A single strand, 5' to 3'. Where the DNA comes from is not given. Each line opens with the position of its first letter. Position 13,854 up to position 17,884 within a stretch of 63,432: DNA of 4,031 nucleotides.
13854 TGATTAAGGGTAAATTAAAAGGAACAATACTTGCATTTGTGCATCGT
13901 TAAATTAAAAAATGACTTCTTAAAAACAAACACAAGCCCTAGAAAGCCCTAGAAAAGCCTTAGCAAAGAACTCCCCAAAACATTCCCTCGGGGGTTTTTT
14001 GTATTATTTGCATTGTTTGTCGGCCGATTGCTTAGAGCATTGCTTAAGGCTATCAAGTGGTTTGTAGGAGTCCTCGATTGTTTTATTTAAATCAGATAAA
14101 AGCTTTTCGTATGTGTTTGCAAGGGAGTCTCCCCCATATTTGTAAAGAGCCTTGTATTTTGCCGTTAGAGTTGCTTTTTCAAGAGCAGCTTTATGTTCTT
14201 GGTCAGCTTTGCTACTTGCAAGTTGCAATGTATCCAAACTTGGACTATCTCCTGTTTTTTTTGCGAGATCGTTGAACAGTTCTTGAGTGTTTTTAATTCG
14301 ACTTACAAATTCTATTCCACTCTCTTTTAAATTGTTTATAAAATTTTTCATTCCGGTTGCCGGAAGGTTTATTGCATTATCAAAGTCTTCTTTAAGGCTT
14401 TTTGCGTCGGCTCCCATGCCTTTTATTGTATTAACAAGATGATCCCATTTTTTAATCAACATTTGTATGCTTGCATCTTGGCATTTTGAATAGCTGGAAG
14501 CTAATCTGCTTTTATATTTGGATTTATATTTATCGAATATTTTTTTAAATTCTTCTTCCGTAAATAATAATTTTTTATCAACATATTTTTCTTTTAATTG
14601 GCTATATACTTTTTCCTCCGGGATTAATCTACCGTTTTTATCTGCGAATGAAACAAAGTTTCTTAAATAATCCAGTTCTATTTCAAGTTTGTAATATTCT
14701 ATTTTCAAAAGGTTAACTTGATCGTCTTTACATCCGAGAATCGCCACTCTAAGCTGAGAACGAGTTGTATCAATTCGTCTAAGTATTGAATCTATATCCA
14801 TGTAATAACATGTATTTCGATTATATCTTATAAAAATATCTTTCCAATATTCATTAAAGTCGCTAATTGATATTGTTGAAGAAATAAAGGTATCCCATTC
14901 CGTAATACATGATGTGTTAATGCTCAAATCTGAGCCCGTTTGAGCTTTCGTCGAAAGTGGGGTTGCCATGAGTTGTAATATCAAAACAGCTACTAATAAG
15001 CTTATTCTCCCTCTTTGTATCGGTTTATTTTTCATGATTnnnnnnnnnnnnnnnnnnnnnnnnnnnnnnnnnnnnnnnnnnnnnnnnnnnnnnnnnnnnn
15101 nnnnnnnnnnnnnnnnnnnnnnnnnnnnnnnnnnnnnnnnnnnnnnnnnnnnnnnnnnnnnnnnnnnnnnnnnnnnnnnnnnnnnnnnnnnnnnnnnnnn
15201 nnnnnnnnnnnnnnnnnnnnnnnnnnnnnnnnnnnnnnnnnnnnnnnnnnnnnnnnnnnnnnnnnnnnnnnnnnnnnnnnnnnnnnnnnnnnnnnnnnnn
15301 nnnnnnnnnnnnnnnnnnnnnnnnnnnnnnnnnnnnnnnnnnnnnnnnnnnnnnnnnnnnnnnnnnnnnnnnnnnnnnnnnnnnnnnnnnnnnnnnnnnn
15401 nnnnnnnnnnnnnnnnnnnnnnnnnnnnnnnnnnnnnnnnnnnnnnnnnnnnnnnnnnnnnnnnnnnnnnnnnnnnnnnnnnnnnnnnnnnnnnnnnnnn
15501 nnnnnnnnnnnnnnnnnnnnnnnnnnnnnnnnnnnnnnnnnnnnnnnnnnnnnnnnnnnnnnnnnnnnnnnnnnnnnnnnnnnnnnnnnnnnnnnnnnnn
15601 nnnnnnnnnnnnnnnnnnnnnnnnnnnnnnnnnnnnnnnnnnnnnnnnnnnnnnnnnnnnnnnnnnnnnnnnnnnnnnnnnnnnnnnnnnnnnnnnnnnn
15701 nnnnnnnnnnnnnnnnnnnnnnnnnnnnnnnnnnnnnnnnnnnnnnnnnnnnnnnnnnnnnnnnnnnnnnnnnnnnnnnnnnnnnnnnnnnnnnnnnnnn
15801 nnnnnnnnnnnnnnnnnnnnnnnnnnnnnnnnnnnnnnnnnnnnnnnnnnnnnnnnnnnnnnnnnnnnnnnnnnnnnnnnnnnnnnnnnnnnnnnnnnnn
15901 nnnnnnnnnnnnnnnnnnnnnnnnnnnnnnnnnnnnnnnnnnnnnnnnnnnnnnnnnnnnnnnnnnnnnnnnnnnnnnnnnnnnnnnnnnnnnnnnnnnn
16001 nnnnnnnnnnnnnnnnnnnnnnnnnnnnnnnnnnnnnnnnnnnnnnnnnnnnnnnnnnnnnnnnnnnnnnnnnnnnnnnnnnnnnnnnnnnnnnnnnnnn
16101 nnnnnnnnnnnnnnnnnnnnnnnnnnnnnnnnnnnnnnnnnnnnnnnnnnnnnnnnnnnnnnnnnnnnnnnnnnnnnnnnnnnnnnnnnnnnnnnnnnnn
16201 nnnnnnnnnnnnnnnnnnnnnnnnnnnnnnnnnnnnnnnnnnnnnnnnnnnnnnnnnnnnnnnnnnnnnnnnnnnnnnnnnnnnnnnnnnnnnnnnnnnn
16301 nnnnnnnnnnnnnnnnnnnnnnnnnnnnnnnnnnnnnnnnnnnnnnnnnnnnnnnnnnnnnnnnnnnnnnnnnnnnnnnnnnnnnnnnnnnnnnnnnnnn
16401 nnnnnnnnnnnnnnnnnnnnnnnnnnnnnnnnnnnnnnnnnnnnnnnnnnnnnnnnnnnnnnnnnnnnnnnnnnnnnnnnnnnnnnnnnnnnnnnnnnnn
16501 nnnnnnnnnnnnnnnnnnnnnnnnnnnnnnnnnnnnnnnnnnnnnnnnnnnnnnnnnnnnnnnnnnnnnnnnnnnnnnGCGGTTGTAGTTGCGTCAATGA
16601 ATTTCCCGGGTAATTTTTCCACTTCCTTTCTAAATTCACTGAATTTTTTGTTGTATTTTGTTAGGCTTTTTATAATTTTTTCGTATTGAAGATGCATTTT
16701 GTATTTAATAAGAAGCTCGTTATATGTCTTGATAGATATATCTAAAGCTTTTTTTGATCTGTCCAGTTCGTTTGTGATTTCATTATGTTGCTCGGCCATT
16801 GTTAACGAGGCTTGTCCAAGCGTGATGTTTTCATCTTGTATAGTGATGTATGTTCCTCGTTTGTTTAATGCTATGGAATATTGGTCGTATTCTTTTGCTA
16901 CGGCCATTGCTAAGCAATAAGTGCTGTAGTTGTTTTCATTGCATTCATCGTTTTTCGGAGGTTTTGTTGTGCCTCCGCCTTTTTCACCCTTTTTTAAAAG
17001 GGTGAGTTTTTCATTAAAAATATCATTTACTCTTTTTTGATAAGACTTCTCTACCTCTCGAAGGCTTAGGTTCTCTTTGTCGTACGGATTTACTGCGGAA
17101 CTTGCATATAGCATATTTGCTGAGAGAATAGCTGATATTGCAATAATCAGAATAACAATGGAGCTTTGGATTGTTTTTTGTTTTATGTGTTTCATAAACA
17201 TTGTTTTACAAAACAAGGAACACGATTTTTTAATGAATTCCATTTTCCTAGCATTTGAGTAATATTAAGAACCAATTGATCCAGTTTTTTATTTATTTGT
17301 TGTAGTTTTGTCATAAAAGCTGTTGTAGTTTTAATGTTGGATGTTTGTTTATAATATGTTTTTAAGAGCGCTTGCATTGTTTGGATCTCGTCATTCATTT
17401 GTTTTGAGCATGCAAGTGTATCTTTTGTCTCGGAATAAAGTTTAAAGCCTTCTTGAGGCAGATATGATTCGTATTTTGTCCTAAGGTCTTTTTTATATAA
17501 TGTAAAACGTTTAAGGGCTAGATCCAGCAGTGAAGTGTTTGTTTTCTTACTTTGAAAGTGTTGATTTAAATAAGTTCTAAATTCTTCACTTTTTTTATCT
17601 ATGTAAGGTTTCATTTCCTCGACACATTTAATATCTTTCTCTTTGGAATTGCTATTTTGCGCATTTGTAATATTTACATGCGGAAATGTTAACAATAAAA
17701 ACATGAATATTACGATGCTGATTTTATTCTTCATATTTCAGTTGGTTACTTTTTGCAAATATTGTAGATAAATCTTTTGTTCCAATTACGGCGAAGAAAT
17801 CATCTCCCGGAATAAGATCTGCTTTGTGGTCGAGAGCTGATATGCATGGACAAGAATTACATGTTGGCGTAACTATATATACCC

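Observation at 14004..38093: Candidate cell-contact island: an insulated type IV pilus unit directly followed by the giant adhesin operon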

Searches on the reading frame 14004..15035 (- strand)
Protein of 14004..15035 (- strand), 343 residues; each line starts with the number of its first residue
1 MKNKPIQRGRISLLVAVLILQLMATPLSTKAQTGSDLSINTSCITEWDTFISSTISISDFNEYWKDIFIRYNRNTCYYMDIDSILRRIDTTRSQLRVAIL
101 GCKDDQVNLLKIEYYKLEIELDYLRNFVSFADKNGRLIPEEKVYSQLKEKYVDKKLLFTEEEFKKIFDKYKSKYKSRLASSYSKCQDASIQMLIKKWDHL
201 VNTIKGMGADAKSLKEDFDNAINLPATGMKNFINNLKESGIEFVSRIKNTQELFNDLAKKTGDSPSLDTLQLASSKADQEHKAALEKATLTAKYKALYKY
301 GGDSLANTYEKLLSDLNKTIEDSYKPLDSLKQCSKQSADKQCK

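Call 6: search_protein_families(library=pfam, proteins=[window:14004-15035:-], max_evalue=0.01)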
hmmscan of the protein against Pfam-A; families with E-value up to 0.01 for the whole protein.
window:14004-15035:- (343 aa): 0 families

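Call 41: search_protein_families(library=ncbifam, proteins=[window:14004-15035:-], max_evalue=0.01)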
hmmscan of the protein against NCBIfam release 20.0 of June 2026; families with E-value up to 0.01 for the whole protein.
window:14004-15035:- (343 aa): 0 families

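Call 88: search_solved_structures(query=A8, max_evalue=1)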
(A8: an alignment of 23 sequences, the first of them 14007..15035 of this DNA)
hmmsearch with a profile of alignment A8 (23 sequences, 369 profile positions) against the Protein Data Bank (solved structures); distinct sequences matched with E-value up to 1: 3.
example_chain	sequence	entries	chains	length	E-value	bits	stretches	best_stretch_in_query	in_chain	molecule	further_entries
1wp8_A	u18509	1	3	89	0.52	12.8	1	285-365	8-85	Fusion glycoprotein F0,Fusion glycoprotein F0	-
2lf0_A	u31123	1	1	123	0.6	12.6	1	85-166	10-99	Uncharacterized protein yibL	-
9y5f_B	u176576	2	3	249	0.99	11.9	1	201-249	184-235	sc-t-SNARE-5.s.8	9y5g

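Call 95: search_protein_families(library=pfam, alignment_id=A8, max_evalue=0.01)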
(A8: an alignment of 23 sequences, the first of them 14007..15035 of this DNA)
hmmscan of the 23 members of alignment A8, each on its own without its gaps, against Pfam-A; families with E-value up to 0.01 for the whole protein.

A. member 1, window:14007-15035:- (343 aa): 0 families

B. families by the number of members that match (of 23 scanned): 3 families
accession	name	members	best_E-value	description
PF13873.12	Myb_DNA-bind_5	1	0.0033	Myb/SANT-like DNA-binding domain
PF24568.1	CC_PcsB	1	0.0042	Peptidoglycan hydrolase PcsB, coiled-coil domain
PF15754.10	SPESP1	1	0.006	Sperm equatorial segment protein 1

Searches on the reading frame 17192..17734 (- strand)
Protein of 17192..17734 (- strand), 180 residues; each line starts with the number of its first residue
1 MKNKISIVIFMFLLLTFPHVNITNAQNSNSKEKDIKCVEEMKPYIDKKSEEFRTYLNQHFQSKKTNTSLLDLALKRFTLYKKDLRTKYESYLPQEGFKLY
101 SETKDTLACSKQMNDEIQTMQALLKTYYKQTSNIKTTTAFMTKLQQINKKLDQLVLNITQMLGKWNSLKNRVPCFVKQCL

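Call 6: search_protein_families(library=pfam, proteins=[window:17192-17734:-], max_evalue=0.01)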
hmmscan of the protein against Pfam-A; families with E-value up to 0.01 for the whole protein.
window:17192-17734:- (180 aa): 0 families

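Call 41: search_protein_families(library=ncbifam, proteins=[window:17192-17734:-], max_evalue=0.01)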
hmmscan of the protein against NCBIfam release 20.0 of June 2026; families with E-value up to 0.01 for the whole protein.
window:17192-17734:- (180 aa): 3 families
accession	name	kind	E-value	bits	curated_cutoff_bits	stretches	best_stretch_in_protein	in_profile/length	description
NF047516.1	LA_3659_fam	equivalog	0.0033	17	36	1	38-165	24-150/221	LA_3659 family protein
NF047514.1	SpiroCoCo_N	equivalog_domain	0.0033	17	75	1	38-165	24-150/221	SpiroCoCo family coiled-coil protein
NF052612.1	sll0565_fam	equivalog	0.0066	16.8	50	1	103-170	10-83/106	sll0565 family protein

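Call 87: search_solved_structures(query=A7, max_evalue=1)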
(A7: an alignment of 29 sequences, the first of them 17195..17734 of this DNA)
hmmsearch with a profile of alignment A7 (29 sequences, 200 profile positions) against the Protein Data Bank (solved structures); distinct sequences matched with E-value up to 1: 13.
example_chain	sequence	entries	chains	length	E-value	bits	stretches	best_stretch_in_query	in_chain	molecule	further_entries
8zhs_C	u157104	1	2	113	0.16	14.8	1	89-142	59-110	C-terminal Bte1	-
2ba2_A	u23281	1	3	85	0.17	14.7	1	99-173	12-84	Hypothetical UPF0134 protein MPN010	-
3ceh_A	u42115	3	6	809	0.28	14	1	57-109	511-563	Glycogen phosphorylase, liver form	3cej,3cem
8ems_B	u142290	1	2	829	0.29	14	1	57-109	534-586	Glycogen phosphorylase, liver form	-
1xoi_A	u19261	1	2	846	0.3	13.9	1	57-109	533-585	Glycogen phosphorylase, liver form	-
1fa9_A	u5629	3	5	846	0.3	13.9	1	57-109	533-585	GLYCOGEN PHOSPHORYLASE, LIVER FORM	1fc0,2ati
1em6_A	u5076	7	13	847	0.3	13.9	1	57-109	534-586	LIVER GLYCOGEN PHOSPHORYLASE | Glycogen phosphorylase, liver form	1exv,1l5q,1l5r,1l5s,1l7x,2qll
3dd1_A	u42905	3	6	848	0.3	13.9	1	57-109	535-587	Glycogen phosphorylase, liver form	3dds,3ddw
2zb2_A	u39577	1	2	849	0.3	13.9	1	57-109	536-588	Glycogen phosphorylase, liver form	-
1l4a_C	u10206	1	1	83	0.35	13.7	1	118-187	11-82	S-SNAP25 fusion protein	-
6bsb_A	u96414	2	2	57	0.36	13.6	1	72-118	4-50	Mucin-1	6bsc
2acm_A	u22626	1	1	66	0.43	13.4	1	72-118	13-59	Mucin-1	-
9vnd_J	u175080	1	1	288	0.74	12.6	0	89-142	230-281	Bacteroides fragilis NCTC9343 T6SS V1 effector Bte1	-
